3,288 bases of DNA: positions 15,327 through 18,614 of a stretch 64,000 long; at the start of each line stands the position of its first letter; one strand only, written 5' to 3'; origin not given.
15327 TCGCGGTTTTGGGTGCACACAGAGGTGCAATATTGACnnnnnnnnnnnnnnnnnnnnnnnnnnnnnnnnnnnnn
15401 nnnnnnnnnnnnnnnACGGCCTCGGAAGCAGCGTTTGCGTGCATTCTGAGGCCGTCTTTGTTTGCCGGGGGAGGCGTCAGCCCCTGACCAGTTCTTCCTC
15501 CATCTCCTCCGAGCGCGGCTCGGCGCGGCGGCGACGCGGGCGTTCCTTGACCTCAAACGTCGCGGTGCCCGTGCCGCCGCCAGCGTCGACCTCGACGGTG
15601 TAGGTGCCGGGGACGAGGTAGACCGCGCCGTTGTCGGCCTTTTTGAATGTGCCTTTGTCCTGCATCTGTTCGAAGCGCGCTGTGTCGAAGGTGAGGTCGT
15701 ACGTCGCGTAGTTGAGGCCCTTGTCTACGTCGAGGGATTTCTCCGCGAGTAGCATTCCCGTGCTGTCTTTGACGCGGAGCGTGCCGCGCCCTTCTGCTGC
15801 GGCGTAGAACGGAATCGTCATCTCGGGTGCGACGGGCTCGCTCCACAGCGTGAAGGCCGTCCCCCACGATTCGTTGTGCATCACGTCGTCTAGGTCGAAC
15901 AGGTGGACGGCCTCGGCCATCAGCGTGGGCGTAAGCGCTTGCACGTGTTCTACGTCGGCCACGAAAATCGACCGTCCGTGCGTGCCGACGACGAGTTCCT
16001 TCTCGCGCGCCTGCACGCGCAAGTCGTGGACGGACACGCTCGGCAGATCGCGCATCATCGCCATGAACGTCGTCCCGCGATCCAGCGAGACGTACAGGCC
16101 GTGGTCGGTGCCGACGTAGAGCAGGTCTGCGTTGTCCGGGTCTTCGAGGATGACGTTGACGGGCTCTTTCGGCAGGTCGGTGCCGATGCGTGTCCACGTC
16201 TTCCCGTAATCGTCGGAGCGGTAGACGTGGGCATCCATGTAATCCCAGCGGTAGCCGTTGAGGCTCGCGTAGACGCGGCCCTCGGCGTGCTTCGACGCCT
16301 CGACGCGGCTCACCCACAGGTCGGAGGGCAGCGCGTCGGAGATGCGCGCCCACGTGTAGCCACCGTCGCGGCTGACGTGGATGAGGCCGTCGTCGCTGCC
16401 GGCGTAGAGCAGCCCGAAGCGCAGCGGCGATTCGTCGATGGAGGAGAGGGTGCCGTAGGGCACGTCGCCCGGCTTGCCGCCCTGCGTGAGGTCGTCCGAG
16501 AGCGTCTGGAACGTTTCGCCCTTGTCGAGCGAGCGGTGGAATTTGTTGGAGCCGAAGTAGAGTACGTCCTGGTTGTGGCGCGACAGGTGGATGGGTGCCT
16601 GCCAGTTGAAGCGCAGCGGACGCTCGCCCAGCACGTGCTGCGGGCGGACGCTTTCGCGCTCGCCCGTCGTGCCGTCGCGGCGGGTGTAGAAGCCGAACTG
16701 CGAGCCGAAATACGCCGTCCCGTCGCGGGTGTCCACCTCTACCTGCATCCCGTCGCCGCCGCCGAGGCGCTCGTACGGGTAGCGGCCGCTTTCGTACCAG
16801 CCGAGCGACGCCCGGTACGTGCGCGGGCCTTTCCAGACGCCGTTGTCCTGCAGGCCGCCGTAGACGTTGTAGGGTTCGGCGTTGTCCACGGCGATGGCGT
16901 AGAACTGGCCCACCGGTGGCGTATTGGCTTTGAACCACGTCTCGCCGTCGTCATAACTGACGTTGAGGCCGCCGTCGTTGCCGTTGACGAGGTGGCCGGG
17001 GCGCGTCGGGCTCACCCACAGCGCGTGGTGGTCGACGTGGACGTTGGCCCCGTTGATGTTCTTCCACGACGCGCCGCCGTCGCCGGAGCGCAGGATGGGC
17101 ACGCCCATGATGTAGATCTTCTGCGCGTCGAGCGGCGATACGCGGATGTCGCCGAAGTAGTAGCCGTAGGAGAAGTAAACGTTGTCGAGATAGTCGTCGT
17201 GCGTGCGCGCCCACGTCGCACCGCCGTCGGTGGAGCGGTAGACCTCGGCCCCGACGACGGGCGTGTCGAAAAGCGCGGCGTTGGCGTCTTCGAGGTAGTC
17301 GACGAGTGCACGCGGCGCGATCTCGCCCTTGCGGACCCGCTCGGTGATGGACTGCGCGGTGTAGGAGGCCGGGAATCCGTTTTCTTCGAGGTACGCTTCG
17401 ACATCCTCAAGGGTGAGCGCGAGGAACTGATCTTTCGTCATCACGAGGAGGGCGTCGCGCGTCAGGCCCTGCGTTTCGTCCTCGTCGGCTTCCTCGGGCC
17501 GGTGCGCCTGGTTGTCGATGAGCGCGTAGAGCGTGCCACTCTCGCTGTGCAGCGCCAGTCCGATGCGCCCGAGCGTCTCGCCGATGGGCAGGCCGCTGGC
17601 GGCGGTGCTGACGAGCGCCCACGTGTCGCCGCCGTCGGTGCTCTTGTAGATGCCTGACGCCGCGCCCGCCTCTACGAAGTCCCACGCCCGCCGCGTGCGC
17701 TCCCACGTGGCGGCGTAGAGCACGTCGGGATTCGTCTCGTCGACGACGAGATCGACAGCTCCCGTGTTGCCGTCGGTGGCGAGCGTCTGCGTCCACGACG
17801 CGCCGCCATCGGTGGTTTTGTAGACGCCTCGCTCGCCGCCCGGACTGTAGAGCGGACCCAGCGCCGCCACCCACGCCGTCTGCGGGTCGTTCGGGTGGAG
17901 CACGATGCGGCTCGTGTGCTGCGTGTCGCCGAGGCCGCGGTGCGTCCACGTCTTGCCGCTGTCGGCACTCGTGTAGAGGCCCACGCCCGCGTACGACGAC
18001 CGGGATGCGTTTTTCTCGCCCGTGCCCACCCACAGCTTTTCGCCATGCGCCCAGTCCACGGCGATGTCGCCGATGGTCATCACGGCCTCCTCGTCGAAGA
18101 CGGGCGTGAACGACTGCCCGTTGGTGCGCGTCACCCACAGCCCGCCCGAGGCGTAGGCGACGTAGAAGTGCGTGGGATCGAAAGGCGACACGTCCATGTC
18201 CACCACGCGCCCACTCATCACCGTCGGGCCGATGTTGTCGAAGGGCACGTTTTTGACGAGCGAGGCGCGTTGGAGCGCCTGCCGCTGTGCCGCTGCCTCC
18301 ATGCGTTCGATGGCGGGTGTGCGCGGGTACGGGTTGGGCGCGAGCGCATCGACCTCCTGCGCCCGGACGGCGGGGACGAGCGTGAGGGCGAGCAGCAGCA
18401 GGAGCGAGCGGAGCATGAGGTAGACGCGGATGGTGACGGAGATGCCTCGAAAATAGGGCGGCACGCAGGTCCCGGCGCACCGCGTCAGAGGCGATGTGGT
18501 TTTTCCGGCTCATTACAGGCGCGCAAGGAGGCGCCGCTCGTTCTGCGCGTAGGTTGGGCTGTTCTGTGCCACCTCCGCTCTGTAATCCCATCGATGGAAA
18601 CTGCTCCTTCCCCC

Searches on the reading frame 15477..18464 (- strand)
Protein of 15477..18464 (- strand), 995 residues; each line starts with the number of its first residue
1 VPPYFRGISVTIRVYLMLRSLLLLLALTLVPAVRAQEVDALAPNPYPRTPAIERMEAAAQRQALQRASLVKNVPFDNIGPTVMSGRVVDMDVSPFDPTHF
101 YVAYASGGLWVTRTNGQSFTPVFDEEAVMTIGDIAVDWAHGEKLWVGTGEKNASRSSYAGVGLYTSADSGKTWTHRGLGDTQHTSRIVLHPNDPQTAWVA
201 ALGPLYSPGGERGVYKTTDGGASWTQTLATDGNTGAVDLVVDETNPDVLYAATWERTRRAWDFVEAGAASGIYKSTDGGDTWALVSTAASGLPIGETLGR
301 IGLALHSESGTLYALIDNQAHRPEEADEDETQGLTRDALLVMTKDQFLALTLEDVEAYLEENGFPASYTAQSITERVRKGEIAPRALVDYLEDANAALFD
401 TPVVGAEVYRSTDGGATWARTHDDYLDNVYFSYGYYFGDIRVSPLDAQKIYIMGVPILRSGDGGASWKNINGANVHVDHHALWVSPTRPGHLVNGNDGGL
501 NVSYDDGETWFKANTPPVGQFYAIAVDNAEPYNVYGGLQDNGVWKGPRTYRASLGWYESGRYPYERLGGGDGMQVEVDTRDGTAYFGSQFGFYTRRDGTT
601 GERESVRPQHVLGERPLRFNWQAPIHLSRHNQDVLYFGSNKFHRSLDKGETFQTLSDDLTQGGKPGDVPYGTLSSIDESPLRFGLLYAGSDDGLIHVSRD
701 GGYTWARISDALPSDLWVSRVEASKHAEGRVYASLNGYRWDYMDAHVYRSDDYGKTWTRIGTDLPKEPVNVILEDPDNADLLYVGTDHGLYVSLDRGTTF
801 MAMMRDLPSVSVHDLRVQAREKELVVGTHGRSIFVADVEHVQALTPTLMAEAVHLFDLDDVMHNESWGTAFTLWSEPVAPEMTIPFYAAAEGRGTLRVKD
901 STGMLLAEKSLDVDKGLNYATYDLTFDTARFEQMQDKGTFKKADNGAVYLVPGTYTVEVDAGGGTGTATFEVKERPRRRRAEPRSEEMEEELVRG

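Call 10: find_related_loci(query=window:15477-18464:-, collection=genome_contigs, flank=10000)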
Query window:15477-18464:- (995 aa) in genome_contigs; peptide patterns used: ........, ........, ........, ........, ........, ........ (x = any residue, [..] = any of these).
174 stretches matched a pattern; 21 encode a relative of the query (tblastn E <= 1e-3); 21 distinct loci.
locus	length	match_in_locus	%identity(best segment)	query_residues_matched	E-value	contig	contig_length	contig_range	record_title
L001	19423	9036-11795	73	54-973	0e+0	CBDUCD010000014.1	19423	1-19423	MAG TPA_asm: uncultured Rhodothermales bacterium isolate ERR2431955_metabat2_95 genome assembly, contig: ERZ23878311.145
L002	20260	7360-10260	64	16-973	0e+0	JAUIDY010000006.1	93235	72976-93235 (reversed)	MAG: Rhodothermia bacterium isolate 8_bin.12 NODE_394_length_93235_cov_1.048836, whole genome shotgun sequence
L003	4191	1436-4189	64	22-932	0e+0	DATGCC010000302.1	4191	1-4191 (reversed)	MAG TPA_asm: Rhodothermales bacterium isolate SMAG_U9638 k141_237099, whole genome shotgun sequence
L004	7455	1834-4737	60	23-975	0e+0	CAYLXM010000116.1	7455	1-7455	MAG TPA_asm: uncultured Rhodothermales bacterium isolate SRP319275_co4_131 genome assembly, contig: NODE_7170_length_745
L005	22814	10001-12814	61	49-972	0e+0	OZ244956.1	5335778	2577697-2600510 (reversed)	MAG: Rhodothermales bacterium isolate 15077258-f85a-4161-b90e-b328002e090c genome assembly, chromosome: 1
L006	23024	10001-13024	59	1-995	0e+0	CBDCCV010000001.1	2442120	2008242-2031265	MAG: Salinibacteraceae bacterium isolate b968208b-6219-49ae-8a0c-c223e802f5bf genome assembly, contig: contig_1, whole g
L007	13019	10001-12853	59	18-963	0e+0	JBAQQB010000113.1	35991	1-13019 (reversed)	MAG: Saprospiraceae bacterium isolate MFD03278_ilm_asm_bin14 k127_12625, whole genome shotgun sequence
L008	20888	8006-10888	59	4-975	0e+0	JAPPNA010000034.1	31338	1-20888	MAG: Bacteroidota bacterium isolate RHO3_bin_5 NODE_2693_length_31338_cov_15.303775, whole genome shotgun sequence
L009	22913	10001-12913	56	17-982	0e+0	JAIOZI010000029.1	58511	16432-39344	MAG: Melioribacteraceae bacterium isolate Tobar13.5m-G5 Tobar13-5m-C572, whole genome shotgun sequence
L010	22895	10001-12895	59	16-977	0e+0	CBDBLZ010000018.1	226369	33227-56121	MAG: Rhodothermales bacterium isolate bc4e8e4a-a39f-4cf4-9061-a3e341673bca genome assembly, contig: contig_18, whole gen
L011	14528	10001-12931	57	20-979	0e+0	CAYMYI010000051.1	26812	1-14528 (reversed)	MAG TPA_asm: uncultured Roseobacteraceae bacterium isolate SRP141376_co5_412 genome assembly, contig: NODE_4231_length_2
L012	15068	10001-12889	59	16-975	0e+0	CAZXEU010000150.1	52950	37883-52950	MAG TPA_asm: uncultured Rhodothermaceae bacterium isolate SRP338948_co1_58 genome assembly, contig: k141_264782, whole g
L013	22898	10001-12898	53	13-977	0e+0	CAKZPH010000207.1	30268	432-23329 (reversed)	MAG TPA_asm: uncultured Ignavibacteriales bacterium isolate SRR5214706_bin.46_CONCOCT_v1.1_MAG genome assembly, contig:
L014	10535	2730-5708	57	40-994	0e+0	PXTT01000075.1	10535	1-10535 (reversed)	MAG: Bacteroidetes bacterium QS_9_68_14 qs_9_scaffold_949, whole genome shotgun sequence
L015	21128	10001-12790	56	38-962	0e+0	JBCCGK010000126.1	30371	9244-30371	MAG: Bacteroidota bacterium isolate P01_B01_bin.41 k141_3488748_length_30371_cov_31.0000, whole genome shotgun sequence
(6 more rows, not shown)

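Call 17: find_related_loci(query=window:15477-18464:-, collection=metagenome_contigs, flank=10000)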
Query window:15477-18464:- (995 aa) in metagenome_contigs; peptide patterns used: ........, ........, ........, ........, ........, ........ (x = any residue, [..] = any of these).
285 stretches matched a pattern; 10 encode a relative of the query (tblastn E <= 1e-3); 10 distinct loci.
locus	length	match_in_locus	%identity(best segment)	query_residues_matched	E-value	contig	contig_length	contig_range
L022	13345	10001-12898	74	17-981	0e+0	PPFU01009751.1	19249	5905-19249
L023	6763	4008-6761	64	22-932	0e+0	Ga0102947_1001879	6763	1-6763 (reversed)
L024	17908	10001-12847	62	47-987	0e+0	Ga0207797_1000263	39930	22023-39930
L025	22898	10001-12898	53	13-977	0e+0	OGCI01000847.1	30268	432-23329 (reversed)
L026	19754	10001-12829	54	42-979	0e+0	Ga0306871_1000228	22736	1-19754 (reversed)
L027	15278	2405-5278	53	17-973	0e+0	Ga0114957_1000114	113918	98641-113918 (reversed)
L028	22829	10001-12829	54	42-979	0e+0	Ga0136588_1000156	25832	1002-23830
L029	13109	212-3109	53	13-977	0e+0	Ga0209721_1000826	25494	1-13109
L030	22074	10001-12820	56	49-979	0e+0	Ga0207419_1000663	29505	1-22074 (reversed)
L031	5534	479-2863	24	87-835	3e-18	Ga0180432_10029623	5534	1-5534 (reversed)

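Call 18: find_homologous_proteins(query=window:15477-18464:-, max_evalue=1e-100)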
Query window:15477-18464:- (995 aa): 7938 proteins with E <= 1e-100 among 8000 candidates; the best 120 are listed.
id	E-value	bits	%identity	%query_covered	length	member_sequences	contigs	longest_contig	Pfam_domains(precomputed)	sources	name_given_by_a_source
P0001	0.0e+0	2307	100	100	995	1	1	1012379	PF15899.12,PF25852.1,PF02012.27,PF15902.13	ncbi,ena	-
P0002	0.0e+0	1703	74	97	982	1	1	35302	PF15899.12,PF25852.1,PF24316.2,PF14870.13,PF02012.27,PF15902.13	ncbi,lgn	-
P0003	0.0e+0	1684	74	98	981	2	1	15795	PF25852.1,PF14870.13,PF02012.27,PF15902.13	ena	-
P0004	0.0e+0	1637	73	92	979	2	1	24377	PF15899.12,PF25852.1,PF14870.13,PF02012.27,PF15902.13,PF13088.13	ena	-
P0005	0.0e+0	1572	69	97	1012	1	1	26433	PF15899.12,PF25852.1,PF14870.13,PF02012.27,PF15902.13,PF13088.13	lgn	-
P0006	0.0e+0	1437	64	97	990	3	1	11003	PF25852.1,PF02012.27,PF15902.13,PF13088.13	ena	-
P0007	0.0e+0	1434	63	98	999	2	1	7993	PF14870.13,PF02012.27,PF15902.13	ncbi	-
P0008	0.0e+0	1430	65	95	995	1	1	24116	PF15899.12,PF25852.1,PF14870.13,PF02012.27,PF15902.13,PF13088.13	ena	-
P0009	0.0e+0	1424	65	94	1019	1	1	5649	PF25852.1,PF14870.13,PF02012.27,PF15902.13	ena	-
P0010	0.0e+0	1423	63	97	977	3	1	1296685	PF15899.12,PF25852.1,PF14870.13,PF02012.27,PF15902.13,PF13088.13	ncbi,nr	ncbi:MAG: hypothetical protein KatS3mg044_1043 [Rhodothermaceae bacterium]|nr:MAG: hypothetical prot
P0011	0.0e+0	1418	64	96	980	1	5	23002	PF25852.1,PF02012.27,PF15902.13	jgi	jgi:photosystem II stability/assembly factor-like uncharacterized protein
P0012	0.0e+0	1409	66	93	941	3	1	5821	PF14870.13,PF02012.27,PF15902.13,PF13088.13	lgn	-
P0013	0.0e+0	1408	63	98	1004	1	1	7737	PF25852.1,PF14870.13,PF02012.27,PF15902.13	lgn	-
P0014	0.0e+0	1405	64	94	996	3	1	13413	PF02012.27,PF15902.13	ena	-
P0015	0.0e+0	1403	64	94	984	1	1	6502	PF25852.1,PF02012.27,PF15902.13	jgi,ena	-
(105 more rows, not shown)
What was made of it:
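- Tried and rejected: Scans of genome_contigs and metagenome_contigs with the 995-aa protein returned nothing above 74% identity (calls 10, 17, 18).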

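Call 22: find_encoding_contigs(protein=P0001, flank=10000, max_places=3)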
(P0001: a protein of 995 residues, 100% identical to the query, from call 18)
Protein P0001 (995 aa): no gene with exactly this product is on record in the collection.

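Call 24: find_encoding_contigs(protein=P0002, flank=10000, max_places=3)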
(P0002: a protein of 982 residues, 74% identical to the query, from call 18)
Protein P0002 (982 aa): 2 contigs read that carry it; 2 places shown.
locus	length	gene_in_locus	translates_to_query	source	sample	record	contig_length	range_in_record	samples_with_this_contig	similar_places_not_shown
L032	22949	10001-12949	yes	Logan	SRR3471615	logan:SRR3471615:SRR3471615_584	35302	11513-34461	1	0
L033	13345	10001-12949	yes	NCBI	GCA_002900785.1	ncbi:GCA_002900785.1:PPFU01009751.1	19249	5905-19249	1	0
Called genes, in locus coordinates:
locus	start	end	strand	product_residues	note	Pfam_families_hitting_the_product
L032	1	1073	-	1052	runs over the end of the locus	PF01433:Peptidase_M1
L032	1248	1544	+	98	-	PF00216:Bac_DNA_binding, PF18291:HU-HIG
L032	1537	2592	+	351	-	PF13248:Zn_ribbon_3 (faint), PF24463:DUF7577 (faint), PF12773:DZR, PF13240:Zn_Ribbon_1 (faint), PF14559:TPR_19 (weak)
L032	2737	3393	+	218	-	PF04536:TPM_phosphatase (faint)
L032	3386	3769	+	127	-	PF01627:Hpt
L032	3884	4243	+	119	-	PF01250:Ribosomal_S6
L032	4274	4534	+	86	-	PF01084:Ribosomal_S18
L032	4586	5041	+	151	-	PF01281:Ribosomal_L9_N, PF03948:Ribosomal_L9_C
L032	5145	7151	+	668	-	PF11412:DsbD_N, PF02683:DsbD_TM, PF13098:Thioredoxin_2, PF13899:Thioredoxin_7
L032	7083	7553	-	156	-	PF00582:Usp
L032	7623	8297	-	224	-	-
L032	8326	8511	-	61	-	-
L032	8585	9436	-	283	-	PF04784:DUF547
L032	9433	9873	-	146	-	PF06803:DUF1232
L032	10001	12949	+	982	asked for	PF14870:PSII_BNR (faint), PF25852:DUF6242_C (faint), PF02012:BNR (faint), PF24316:Tli3 (faint), PF15899:BNR_6 (faint), PF15902:Sortilin-Vps10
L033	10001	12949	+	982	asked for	PF14870:PSII_BNR (faint), PF25852:DUF6242_C (faint), PF02012:BNR (faint), PF24316:Tli3 (faint), PF15899:BNR_6 (faint), PF15902:Sortilin-Vps10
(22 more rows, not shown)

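Call 25: find_encoding_contigs(protein=P0005, flank=10000, max_places=3)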
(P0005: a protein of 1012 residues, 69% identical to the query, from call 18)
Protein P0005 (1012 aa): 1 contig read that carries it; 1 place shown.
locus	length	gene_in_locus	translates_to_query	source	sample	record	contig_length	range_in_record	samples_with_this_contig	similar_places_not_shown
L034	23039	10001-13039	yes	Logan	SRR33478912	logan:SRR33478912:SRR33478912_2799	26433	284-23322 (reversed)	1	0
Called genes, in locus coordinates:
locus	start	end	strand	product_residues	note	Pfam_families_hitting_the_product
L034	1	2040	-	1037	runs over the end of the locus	PF01433:Peptidase_M1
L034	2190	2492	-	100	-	-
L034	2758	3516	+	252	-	PF13431:TPR_17 (faint)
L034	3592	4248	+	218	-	PF04536:TPM_phosphatase (weak)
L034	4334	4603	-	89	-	-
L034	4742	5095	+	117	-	PF01250:Ribosomal_S6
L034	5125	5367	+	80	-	PF01084:Ribosomal_S18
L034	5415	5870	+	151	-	PF01281:Ribosomal_L9_N, PF03948:Ribosomal_L9_C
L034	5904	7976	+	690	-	PF11412:DsbD_N, PF02683:DsbD_TM, PF13098:Thioredoxin_2, PF13899:Thioredoxin_7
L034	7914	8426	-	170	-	PF00582:Usp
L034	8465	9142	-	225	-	-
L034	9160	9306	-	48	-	-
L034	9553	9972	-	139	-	PF06803:DUF1232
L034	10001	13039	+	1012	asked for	PF14870:PSII_BNR (faint), PF02012:BNR (faint), PF25852:DUF6242_C (faint), PF13088:BNR_2 (faint), PF15899:BNR_6 (faint), PF15902:Sortilin-Vps10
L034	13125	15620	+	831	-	PF12704:MacB_PCD, PF02687:FtsX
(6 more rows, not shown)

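Call 51: search_protein_families(library=ncbifam, proteins=[window:15477-18464:-], max_evalue=0.001)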
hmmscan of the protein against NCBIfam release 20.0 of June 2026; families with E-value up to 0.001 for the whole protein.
window:15477-18464:- (995 aa): 3 families
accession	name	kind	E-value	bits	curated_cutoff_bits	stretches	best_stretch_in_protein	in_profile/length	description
NF045728.1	glycosyl_F510_1955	equivalog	1.7e-42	145.4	175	3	160-319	71-207/246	F510_1955 family glycosylhydrolase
NF010237.0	PRK13684.1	equivalog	2.9e-06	26.5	326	0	745-832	109-195/334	photosynthesis system II assembly factor Ycf48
NF047818.1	LIC11996_lipo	equivalog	0.00087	18.5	350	0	214-285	344-419/422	LIC11996 family lipoprotein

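Call 78: list_cluster_members(proteins=[P0001, P0121, P0241])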
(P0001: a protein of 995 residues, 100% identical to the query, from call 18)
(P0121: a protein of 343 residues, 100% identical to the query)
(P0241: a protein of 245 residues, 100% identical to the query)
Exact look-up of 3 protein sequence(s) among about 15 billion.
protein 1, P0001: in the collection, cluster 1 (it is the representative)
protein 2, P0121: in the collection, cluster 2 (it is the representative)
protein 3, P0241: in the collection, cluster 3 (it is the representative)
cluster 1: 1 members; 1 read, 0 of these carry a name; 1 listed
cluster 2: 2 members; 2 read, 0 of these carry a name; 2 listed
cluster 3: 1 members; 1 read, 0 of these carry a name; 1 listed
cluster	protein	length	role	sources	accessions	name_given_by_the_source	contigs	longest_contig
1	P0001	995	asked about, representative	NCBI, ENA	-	-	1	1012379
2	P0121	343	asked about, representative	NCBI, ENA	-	-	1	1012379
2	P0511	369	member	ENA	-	-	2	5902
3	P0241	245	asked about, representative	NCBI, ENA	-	-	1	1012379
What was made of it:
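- The source is a 1.01-Mb metagenome contig with a single record (calls 18, 78).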

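Call 79: find_encoding_contigs(protein=P0511, flank=10000, max_places=3)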
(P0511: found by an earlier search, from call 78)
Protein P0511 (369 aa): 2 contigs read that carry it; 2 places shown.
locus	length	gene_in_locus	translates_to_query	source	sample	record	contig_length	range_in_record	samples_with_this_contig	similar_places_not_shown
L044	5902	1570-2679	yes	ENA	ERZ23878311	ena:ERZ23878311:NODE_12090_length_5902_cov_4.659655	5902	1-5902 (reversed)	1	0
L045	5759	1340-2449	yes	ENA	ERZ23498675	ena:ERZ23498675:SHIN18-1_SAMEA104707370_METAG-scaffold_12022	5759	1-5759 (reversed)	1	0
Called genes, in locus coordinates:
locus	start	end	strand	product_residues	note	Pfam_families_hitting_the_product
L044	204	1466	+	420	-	PF17293:Arm-DNA-bind_5, PF13102:Phage_int_SAM_5, PF00589:Phage_integrase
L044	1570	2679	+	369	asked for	PF13784:Fic_N, PF02661:Fic, PF21248:SoFic-like_C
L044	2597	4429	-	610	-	-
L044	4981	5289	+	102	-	-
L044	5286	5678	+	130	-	-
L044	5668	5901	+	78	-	?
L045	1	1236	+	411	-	?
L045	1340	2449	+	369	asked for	PF13784:Fic_N, PF02661:Fic, PF21248:SoFic-like_C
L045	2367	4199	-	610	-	-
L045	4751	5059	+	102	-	-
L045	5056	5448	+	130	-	-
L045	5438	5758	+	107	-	?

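Call 84: search_protein_families(library=phrogs, proteins=[L044:204-1466:+, L044:2597-4429:-, L044:4981-5289:+, L044:5286-5678:+, L045:5438-5758:+], max_evalue=0.001)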
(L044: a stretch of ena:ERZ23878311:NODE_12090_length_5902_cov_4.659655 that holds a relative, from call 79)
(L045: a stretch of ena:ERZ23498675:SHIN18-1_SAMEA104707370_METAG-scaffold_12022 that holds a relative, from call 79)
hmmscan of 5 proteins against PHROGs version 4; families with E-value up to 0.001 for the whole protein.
L044:204-1466:+ (420 aa): 2 families
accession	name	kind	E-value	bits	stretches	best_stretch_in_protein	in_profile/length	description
phrog_1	-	integration and excision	6.7e-36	125.7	1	16-410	111-439/611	integrase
phrog_216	-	integration and excision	2.4e-14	54.1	1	215-404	45-223/301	integrase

L044:2597-4429:- (610 aa): 0 families

L044:4981-5289:+ (102 aa): 0 families

L044:5286-5678:+ (130 aa): 0 families

L045:5438-5758:+ (107 aa): 1 family
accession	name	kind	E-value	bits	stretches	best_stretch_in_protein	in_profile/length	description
phrog_2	-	head and packaging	4.8e-05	23.3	1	51-102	274-322/807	terminase large subunit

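Call 86: find_related_loci(query=L044:204-1466:+, collection=viral_contigs, flank=6000)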
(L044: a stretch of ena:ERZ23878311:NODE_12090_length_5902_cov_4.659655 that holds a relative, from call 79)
Query L044:204-1466:+ (420 aa) in viral_contigs; peptide patterns used: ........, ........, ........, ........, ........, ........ (x = any residue, [..] = any of these).
4 stretches matched a pattern, but none encodes a relative of the query by tblastn (E <= 1e-3).
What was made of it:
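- Tried and rejected: No relatives (call 86).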

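Call 87: find_related_loci(query=P0511, collection=viral_contigs, flank=8000)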
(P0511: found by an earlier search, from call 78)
Query P0511 (369 aa) in viral_contigs; peptide patterns used: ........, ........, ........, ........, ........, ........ (x = any residue, [..] = any of these).
166 stretches matched a pattern; 160 encode a relative of the query (tblastn E <= 1e-3); the best 80 are kept; 80 distinct loci.
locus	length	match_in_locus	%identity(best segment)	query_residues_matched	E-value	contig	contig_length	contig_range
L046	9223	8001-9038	54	15-358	7e-125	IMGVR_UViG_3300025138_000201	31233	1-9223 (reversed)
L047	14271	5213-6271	52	15-366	4e-120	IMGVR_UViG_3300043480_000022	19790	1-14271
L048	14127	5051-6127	51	4-355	3e-117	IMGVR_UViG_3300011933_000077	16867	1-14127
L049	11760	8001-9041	53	15-353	4e-116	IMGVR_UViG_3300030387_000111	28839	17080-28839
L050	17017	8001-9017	50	16-351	7e-113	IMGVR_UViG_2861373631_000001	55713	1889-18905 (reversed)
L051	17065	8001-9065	50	16-366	9e-111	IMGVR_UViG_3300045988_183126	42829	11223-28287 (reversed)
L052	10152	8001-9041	50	15-352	1e-107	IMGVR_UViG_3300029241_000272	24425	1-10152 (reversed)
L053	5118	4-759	56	103-353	2e-85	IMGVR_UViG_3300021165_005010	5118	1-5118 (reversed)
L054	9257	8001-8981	42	22-347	2e-80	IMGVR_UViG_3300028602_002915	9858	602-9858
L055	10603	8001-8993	41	18-347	1e-78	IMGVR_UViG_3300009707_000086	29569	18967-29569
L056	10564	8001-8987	39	17-344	8e-77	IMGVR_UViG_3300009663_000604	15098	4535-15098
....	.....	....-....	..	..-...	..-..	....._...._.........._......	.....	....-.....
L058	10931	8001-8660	23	131-342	1e-15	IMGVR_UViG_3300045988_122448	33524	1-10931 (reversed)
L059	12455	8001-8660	23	131-342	1e-15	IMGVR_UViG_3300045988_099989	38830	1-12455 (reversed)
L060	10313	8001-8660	23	131-342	1e-15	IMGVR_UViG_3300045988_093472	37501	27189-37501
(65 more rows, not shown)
